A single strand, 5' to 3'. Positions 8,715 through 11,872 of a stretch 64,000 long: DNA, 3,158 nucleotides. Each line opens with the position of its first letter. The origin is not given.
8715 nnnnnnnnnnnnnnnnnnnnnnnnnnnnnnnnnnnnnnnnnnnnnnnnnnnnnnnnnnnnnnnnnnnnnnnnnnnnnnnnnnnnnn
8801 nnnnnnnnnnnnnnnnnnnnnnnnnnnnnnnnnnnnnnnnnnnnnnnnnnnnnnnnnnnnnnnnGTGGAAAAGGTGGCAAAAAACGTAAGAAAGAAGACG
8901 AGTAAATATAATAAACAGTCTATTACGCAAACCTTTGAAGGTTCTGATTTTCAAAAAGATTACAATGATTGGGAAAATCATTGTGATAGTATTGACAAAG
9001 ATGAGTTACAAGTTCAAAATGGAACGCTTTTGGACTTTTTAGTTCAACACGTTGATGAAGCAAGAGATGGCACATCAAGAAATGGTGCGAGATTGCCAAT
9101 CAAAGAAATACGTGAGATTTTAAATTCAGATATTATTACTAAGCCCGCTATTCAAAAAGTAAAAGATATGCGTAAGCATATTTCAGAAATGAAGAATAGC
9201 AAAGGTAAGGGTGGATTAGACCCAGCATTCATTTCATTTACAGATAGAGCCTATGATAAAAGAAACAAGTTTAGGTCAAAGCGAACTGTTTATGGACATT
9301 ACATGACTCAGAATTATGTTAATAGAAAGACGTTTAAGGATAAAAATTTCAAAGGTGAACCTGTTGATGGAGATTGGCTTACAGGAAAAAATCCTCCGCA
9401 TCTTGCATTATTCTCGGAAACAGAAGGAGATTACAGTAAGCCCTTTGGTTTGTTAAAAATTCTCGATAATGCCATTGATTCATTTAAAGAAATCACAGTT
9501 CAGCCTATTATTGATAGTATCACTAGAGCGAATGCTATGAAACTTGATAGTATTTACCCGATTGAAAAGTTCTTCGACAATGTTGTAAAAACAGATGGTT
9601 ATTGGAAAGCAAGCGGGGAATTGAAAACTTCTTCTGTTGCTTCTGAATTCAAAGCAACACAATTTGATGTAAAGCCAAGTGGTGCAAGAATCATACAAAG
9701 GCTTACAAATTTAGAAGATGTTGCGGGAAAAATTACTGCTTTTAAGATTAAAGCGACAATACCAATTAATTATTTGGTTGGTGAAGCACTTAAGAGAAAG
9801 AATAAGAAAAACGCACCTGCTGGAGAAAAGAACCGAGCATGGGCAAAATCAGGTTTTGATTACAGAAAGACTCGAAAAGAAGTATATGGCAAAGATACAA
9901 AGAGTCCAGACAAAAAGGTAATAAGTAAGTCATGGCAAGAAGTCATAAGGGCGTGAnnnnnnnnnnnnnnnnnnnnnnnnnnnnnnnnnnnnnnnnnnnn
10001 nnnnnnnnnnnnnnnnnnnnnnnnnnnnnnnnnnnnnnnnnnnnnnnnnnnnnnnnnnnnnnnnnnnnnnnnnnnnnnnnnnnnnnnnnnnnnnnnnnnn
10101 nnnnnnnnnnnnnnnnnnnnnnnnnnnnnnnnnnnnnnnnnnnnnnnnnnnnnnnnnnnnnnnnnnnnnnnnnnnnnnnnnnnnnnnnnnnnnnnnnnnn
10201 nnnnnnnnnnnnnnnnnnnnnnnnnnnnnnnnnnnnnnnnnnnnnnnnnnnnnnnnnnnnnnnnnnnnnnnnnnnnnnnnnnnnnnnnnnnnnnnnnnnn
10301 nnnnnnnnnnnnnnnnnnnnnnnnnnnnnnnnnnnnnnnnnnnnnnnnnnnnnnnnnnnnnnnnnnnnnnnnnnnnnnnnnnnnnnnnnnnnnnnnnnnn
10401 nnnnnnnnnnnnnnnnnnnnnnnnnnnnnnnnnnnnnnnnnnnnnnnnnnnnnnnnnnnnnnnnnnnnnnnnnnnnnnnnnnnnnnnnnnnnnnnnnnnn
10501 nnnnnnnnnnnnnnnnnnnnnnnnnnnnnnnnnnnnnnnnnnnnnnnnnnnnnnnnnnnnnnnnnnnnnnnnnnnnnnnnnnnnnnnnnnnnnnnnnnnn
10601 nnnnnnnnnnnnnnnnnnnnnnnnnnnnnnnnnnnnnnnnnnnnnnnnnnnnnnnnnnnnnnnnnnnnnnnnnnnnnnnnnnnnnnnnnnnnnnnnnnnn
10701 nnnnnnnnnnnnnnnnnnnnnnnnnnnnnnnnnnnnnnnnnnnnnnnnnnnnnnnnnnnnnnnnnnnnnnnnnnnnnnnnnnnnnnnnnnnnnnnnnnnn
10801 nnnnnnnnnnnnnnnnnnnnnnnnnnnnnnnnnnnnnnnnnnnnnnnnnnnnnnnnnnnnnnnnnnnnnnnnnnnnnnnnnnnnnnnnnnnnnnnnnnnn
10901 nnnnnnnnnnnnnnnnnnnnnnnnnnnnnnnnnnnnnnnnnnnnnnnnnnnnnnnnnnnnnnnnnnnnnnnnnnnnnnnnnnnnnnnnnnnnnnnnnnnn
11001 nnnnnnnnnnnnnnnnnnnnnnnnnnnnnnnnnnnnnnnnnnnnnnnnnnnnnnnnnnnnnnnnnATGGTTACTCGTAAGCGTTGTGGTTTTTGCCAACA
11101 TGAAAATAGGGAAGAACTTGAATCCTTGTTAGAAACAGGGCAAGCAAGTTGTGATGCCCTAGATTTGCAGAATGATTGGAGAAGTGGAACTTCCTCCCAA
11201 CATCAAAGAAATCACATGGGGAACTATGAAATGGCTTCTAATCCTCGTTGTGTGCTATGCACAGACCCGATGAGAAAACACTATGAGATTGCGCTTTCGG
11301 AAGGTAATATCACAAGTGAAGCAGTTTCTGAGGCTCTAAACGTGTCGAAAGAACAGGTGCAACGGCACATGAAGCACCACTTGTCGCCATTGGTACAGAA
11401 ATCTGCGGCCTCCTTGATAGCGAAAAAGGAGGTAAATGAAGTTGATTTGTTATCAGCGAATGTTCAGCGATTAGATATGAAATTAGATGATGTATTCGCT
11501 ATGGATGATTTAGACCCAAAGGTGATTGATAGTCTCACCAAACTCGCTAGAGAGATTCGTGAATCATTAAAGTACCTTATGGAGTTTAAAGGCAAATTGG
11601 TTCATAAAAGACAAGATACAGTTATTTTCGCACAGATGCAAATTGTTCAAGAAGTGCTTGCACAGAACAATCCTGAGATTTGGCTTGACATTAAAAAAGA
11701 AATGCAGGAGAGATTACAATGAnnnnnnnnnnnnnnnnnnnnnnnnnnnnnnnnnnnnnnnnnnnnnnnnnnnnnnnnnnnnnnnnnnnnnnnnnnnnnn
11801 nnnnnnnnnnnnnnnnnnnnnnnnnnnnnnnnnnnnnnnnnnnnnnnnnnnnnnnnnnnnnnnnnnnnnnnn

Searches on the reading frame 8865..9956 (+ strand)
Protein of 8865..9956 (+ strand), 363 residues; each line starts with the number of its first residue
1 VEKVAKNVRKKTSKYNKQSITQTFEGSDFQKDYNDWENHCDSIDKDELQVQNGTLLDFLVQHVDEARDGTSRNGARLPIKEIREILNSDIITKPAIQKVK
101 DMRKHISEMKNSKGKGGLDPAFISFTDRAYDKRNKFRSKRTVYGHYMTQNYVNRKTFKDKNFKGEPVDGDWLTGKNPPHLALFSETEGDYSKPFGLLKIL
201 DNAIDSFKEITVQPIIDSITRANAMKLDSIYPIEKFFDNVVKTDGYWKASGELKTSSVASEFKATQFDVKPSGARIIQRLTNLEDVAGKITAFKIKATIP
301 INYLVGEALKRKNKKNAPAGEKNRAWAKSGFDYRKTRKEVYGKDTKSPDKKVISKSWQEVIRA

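Call 18: search_protein_families(library=pfam, proteins=[window:8865-9956:+], max_evalue=0.01)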
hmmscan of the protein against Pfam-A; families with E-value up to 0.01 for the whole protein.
window:8865-9956:+ (363 aa): 0 families

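Call 32: find_related_loci(query=window:8865-9956:+, collection=viral_contigs, flank=10000)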
Query window:8865-9956:+ (363 aa) in viral_contigs; peptide patterns used: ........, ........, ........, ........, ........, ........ (x = any residue, [..] = any of these).
12 stretches matched a pattern; 2 encode a relative of the query (tblastn E <= 1e-3); 2 distinct loci.
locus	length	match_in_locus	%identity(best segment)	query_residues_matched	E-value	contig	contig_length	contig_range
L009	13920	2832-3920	93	1-363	0e+0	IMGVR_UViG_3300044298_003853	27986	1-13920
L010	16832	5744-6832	72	1-363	0e+0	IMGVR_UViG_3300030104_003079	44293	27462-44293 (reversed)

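Call 38: find_homologous_proteins(query=window:8865-9956:+)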
Query window:8865-9956:+ (363 aa): 78 proteins with E <= 0.001 among 1804 candidates.
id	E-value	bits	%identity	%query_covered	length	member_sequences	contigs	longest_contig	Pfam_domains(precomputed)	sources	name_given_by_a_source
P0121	5.8e-233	791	97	100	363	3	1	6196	-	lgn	-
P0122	4.8e-226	768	94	100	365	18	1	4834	-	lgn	-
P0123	1.0e-221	753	92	100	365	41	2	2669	-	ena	-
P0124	3.5e-169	581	72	100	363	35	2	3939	-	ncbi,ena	-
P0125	9.7e-56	208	38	97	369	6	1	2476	-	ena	-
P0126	1.2e-55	207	38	96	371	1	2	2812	-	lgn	-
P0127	3.5e-55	206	38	94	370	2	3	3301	-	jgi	jgi:hypothetical protein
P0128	1.1e-54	204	38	92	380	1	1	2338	-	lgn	-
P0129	1.8e-54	204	38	92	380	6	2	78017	-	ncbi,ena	-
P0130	2.1e-54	203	38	97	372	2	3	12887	-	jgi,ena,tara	tara:strand:+ start:905 stop:2023 length:1119 start_codon:yes stop_codon:yes gene_type:complete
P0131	2.5e-54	203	37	99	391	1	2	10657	-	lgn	-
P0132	4.9e-54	202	38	97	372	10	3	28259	-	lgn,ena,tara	tara:strand:+ start:357 stop:1475 length:1119 start_codon:yes stop_codon:yes gene_type:complete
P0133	1.2e-53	201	38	97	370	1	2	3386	-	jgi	-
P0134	4.3e-53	199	36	98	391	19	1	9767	-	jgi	-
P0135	4.4e-53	199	38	92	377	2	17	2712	-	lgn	-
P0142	5.0e-51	192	36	91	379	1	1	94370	-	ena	-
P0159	2.6e-46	177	37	97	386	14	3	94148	-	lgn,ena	-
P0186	9.4e-40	155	34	96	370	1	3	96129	-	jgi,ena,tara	tara:strand:- start:345 stop:1457 length:1113 start_codon:yes stop_codon:yes gene_type:complete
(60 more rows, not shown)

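Call 39: find_encoding_contigs(protein=P0129, flank=10000, max_places=1)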
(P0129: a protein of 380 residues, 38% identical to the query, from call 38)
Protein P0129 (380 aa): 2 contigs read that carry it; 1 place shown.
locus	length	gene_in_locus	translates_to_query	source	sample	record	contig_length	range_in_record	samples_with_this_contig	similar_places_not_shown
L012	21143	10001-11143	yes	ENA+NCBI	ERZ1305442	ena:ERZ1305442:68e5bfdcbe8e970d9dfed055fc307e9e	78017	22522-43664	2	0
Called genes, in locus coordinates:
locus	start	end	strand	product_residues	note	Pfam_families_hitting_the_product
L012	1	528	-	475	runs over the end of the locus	PF00580:UvrD-helicase, PF13086:AAA_11 (faint), PF13245:AAA_19, PF13604:AAA_30 (faint), PF13361:UvrD_C, PF01443:Viral_helicase1 (weak), PF13538:UvrD_C_2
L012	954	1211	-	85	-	-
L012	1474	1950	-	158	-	-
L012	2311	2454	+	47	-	-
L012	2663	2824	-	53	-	-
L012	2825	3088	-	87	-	-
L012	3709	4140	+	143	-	-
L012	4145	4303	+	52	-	-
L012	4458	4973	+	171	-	-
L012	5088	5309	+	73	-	-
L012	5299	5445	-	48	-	-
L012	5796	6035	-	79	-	-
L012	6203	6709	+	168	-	-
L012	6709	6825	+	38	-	-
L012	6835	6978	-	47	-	-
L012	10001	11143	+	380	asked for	-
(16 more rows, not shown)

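Call 40: find_encoding_contigs(protein=P0142, flank=10000, max_places=1)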
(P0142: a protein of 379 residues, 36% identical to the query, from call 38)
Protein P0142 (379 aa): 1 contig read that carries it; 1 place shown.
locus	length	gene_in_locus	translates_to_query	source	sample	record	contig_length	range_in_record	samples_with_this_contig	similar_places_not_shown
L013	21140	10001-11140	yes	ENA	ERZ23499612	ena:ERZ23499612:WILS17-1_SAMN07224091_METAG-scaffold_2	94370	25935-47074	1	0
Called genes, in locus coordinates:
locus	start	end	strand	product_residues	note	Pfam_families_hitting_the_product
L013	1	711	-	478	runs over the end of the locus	PF00580:UvrD-helicase, PF13245:AAA_19, PF13604:AAA_30 (faint), PF01443:Viral_helicase1 (faint), PF13361:UvrD_C, PF13538:UvrD_C_2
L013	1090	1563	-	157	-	-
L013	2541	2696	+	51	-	-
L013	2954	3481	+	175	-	-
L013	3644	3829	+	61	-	-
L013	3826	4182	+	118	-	-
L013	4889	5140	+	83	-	-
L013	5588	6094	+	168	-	-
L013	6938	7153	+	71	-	-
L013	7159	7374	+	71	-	-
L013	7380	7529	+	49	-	-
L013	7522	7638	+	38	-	-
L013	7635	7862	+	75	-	-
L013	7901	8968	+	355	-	-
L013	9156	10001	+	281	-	-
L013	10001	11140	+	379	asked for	-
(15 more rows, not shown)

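Call 41: find_encoding_contigs(protein=P0159, flank=10000, max_places=1)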
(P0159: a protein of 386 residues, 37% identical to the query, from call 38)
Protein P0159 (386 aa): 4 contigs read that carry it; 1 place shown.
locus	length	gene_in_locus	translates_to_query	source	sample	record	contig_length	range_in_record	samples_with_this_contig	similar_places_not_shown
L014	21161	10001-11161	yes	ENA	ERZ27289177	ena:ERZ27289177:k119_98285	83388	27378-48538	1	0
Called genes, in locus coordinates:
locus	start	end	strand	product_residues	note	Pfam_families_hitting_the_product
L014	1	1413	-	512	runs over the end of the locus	PF00580:UvrD-helicase, PF13086:AAA_11 (faint), PF13245:AAA_19, PF13361:UvrD_C, PF13604:AAA_30 (faint), PF01443:Viral_helicase1 (faint), PF13538:UvrD_C_2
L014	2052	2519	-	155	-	-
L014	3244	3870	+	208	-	-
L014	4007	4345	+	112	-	-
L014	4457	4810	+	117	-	-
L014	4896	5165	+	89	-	-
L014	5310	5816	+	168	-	-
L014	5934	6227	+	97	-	PF23790:Kyano_Gp96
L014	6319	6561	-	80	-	-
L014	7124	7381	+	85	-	-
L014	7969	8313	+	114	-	-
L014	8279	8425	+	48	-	-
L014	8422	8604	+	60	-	-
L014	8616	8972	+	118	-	-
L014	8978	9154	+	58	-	-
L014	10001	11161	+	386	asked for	-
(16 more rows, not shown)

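Call 42: find_encoding_contigs(protein=P0186, flank=10000, max_places=1)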
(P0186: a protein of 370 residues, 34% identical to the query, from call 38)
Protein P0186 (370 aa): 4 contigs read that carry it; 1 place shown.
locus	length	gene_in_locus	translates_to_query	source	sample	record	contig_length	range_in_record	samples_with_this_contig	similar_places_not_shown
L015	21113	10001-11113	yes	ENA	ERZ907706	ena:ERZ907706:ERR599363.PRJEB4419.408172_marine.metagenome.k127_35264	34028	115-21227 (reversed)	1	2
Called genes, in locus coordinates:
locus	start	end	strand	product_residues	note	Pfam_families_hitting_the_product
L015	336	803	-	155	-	-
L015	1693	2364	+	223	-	-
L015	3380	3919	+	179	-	-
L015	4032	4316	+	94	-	PF23790:Kyano_Gp96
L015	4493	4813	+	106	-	-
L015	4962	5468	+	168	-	-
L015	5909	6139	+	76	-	-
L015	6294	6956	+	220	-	-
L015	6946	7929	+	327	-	PF00583:Acetyltransf_1, PF13673:Acetyltransf_10 (weak), PF13508:Acetyltransf_7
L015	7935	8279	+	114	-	-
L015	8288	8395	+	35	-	-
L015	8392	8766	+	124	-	-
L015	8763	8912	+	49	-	-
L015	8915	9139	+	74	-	-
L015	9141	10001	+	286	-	-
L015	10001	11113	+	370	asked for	-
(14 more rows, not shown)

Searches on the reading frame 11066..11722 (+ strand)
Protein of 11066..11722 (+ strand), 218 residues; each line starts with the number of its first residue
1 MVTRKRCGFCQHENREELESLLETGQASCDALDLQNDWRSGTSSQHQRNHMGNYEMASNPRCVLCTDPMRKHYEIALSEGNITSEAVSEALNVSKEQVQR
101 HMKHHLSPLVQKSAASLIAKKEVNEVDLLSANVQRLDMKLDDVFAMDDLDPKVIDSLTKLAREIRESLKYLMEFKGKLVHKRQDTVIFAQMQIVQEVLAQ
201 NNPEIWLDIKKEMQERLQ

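Call 6: search_protein_families(library=phrogs, proteins=[window:11066-11722:+])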
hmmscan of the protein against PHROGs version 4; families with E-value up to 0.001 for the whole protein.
window:11066-11722:+ (218 aa): 0 families

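Call 17: search_protein_families(library=pfam, proteins=[window:11066-11722:+], max_evalue=0.01)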
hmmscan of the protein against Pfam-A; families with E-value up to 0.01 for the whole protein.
window:11066-11722:+ (218 aa): 0 families

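Call 21: search_protein_families(library=ncbifam, proteins=[window:11066-11722:+], max_evalue=0.01)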
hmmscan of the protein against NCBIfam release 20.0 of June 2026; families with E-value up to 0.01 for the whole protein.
window:11066-11722:+ (218 aa): 0 families

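Call 82: search_protein_families(library=phrogs, proteins=[window:11066-11722:+], max_evalue=0.1)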
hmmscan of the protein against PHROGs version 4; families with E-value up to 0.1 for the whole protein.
window:11066-11722:+ (218 aa): 4 families
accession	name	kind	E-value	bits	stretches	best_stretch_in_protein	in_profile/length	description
phrog_29313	-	unknown function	0.017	16.5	1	36-74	3-39/64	-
phrog_20467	-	DNA, RNA and nucleotide metabolism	0.05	14.5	1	52-114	50-111/112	HNH endonuclease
phrog_2967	-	transcription regulation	0.05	14.1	1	76-166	18-96/225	transcriptional regulator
phrog_2904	-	unknown function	0.092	14.1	0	119-182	14-76/115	-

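Call 83: search_solved_structures(query=window:11066-11722:+, max_evalue=1)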
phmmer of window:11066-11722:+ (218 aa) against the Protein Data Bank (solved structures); distinct sequences matched with E-value up to 1: 1.
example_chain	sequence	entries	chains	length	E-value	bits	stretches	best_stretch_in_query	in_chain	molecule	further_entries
7v8f_B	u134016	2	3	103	0.47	13.5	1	57-84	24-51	E3 ubiquitin-protein ligase RNF31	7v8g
